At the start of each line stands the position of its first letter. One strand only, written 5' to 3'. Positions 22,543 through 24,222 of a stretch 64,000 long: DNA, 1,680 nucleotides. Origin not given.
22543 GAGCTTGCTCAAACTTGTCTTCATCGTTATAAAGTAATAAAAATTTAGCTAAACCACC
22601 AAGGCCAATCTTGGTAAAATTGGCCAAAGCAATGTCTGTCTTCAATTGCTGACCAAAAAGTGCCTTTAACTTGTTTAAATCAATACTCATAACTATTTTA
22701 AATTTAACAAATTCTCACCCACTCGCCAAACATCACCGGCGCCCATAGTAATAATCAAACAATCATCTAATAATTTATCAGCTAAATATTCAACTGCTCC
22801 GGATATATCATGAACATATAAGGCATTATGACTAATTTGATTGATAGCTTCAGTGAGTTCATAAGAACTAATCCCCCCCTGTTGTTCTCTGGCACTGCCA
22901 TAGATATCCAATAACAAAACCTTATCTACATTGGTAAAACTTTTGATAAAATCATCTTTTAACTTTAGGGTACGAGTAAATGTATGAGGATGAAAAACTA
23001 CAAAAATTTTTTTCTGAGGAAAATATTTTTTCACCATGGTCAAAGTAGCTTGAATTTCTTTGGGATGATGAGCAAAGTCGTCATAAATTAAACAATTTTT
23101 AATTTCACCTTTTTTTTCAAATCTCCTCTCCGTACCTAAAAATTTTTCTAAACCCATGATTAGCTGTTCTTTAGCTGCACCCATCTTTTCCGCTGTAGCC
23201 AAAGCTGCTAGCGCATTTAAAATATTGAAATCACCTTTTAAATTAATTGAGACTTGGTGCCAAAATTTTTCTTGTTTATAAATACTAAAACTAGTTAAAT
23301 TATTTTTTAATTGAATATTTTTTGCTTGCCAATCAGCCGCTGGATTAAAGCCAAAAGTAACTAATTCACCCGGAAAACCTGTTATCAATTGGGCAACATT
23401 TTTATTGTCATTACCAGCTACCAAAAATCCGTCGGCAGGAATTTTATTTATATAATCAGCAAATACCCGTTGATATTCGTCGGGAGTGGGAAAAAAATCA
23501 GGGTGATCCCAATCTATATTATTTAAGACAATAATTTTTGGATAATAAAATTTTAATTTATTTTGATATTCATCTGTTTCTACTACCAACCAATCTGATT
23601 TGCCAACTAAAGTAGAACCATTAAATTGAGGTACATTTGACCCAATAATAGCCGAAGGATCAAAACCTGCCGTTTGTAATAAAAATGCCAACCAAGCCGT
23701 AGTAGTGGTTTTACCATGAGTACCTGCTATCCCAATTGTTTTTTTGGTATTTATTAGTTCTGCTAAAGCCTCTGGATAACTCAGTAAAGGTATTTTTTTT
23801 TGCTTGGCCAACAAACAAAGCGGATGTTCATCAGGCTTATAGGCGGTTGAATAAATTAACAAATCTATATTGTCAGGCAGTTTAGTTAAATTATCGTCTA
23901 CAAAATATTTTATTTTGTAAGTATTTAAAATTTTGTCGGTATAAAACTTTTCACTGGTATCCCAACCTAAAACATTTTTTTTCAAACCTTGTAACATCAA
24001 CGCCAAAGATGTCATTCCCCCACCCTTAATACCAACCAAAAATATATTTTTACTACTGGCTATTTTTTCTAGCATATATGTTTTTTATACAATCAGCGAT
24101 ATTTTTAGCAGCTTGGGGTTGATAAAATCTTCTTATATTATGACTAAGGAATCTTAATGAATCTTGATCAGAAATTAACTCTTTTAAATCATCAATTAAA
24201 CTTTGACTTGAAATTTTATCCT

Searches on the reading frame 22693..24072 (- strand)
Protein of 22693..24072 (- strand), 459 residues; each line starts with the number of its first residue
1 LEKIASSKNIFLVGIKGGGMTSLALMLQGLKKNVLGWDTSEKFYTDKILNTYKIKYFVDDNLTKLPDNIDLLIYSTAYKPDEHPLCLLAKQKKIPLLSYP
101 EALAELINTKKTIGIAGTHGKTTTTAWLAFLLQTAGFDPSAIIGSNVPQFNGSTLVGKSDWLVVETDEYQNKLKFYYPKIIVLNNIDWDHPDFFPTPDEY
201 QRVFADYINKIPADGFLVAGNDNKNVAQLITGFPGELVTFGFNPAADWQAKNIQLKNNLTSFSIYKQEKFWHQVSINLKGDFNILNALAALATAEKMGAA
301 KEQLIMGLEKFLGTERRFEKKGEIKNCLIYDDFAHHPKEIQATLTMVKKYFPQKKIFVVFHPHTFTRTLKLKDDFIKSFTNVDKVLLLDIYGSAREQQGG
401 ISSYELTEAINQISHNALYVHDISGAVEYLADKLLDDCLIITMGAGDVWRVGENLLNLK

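Call 69: search_protein_families(library=pfam, proteins=[window:22693-24072:-], max_evalue=0.00001)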
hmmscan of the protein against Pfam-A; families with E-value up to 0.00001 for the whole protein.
window:22693-24072:- (459 aa): 3 families
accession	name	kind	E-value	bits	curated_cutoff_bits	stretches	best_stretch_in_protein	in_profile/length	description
PF08245.18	Mur_ligase_M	-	4.5e-26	92.5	24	1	115-294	1-200/200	Mur ligase middle domain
PF02875.26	Mur_ligase_C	-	1.6e-16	61.7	28.4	1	316-446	1-127/127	Mur ligase, glutamate ligase domain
PF01225.30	Mur_ligase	-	5.5e-10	39.9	21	1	12-110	4-94/95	Mur ligase family, catalytic domain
